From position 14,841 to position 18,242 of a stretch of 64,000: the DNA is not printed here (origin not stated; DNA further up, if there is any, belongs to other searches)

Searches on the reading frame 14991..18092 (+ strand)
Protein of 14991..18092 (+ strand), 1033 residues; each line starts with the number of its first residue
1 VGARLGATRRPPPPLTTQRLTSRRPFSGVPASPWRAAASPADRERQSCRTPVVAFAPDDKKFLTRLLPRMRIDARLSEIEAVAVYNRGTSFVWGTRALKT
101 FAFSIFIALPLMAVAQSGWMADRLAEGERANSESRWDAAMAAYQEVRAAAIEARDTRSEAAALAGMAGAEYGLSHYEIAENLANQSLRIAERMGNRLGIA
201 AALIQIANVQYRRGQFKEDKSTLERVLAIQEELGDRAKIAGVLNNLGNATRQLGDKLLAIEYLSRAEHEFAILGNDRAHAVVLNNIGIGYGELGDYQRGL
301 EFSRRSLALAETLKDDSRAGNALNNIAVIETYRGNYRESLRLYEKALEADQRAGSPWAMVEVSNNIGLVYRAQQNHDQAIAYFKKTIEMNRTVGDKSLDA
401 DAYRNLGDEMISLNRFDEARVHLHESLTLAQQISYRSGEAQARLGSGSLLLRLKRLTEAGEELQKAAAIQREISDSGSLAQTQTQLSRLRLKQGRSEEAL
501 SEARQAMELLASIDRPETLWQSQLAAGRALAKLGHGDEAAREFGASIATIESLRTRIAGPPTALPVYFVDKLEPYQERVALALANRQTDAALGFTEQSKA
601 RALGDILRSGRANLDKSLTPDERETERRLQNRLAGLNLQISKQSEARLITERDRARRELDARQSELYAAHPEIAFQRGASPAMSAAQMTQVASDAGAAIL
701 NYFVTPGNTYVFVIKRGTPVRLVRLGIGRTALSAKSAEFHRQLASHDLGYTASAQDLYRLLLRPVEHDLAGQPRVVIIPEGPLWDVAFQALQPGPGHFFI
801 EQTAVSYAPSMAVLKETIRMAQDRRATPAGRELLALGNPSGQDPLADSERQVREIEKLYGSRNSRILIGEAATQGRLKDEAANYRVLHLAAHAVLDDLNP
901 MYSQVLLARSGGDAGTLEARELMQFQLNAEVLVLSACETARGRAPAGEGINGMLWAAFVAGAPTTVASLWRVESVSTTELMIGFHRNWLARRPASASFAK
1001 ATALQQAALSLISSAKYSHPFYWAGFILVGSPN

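Call 9: search_protein_families(library=pfam, proteins=[window:14991-18092:+], max_evalue=0.01)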
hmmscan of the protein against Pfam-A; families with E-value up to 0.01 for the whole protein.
window:14991-18092:+ (1033 aa): 10 families
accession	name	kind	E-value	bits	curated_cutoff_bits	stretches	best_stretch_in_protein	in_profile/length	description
PF12770.12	CHAT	-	1.3e-61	209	24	1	752-1031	2-289/289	CHAT domain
PF13424.12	TPR_12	-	4.1e-41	139.5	30.1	4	362-432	5-77/77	Tetratricopeptide repeat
PF00515.34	TPR_1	-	1e-20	73.1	27.8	2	363-391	4-32/34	Tetratricopeptide repeat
PF07719.23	TPR_2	-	4.8e-18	64.2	27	2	361-390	2-31/34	Tetratricopeptide repeat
PF13374.12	TPR_10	-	7.1e-17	61.3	27.5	2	322-348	4-30/42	Tetratricopeptide repeat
PF13181.12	TPR_8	-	8.3e-16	57.2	25.7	1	361-391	2-32/34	Tetratricopeptide repeat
PF13432.12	TPR_16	-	2.3e-08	34.8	32.7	3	332-387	9-58/65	Tetratricopeptide repeat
PF24885.1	TPR_NPHP3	-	1.7e-05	24.7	100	1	287-395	106-218/239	Nephrocystin-3 TPR domain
PF14938.12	SNAP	-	2.5e-05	24.3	25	0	196-347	30-182/282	Soluble NSF attachment protein, SNAP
PF13176.12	TPR_7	-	0.00025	21.3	27.9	0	365-396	4-35/36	Tetratricopeptide repeat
